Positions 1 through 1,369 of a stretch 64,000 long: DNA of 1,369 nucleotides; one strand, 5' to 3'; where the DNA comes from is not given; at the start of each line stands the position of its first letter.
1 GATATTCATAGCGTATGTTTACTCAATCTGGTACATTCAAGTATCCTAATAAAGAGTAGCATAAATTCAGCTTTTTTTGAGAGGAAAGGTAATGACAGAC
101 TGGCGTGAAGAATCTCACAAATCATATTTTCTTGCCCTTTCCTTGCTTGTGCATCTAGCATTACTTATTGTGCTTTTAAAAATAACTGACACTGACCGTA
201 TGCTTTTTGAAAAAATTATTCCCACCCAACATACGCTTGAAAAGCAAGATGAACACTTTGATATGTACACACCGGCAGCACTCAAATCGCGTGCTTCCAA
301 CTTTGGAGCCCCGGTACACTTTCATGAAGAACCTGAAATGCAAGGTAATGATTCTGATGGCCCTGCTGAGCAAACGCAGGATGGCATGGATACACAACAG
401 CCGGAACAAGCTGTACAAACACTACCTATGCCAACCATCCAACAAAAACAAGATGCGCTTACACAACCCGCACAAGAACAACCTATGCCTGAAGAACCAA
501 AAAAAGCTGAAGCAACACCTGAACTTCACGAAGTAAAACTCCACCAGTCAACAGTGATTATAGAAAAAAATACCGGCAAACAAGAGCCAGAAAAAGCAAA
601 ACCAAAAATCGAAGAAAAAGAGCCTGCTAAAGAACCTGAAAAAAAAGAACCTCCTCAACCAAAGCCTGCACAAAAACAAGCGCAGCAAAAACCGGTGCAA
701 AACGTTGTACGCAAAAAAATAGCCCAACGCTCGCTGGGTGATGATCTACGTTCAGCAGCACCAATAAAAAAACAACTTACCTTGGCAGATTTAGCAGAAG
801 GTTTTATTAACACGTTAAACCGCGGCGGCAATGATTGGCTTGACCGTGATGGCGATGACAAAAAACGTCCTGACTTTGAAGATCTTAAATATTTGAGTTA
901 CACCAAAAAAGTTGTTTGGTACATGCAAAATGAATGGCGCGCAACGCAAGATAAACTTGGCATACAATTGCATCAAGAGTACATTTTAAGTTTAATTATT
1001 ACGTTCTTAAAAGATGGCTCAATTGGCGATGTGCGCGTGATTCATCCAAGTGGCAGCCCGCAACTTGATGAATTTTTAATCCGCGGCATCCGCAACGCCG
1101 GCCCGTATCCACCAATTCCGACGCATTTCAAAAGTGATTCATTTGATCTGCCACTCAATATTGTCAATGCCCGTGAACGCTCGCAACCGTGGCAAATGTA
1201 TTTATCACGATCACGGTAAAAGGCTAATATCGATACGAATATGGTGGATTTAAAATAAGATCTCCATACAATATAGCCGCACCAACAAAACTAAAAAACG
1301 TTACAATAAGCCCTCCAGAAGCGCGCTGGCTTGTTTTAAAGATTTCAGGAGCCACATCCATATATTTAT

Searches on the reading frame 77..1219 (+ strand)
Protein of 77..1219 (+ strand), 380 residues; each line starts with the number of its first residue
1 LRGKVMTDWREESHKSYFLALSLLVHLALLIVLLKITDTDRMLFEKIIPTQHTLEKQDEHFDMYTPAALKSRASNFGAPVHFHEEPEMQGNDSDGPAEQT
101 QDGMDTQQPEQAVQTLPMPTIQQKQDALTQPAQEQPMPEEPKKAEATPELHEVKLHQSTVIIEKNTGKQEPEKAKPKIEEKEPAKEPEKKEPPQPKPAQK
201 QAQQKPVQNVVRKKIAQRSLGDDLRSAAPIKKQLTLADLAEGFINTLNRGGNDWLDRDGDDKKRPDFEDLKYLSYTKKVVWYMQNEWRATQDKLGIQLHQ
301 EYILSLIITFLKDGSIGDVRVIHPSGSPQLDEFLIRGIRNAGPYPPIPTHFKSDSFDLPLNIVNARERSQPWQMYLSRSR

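Call 66: search_protein_families(library=pfam, proteins=[window:77-1219:+])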
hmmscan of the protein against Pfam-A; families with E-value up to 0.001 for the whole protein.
window:77-1219:+ (380 aa): 1 family
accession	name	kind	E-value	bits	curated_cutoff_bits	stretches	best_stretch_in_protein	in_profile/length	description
PF13103.11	TonB_2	-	4.1e-08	33.7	22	1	274-353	3-76/85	TonB C terminal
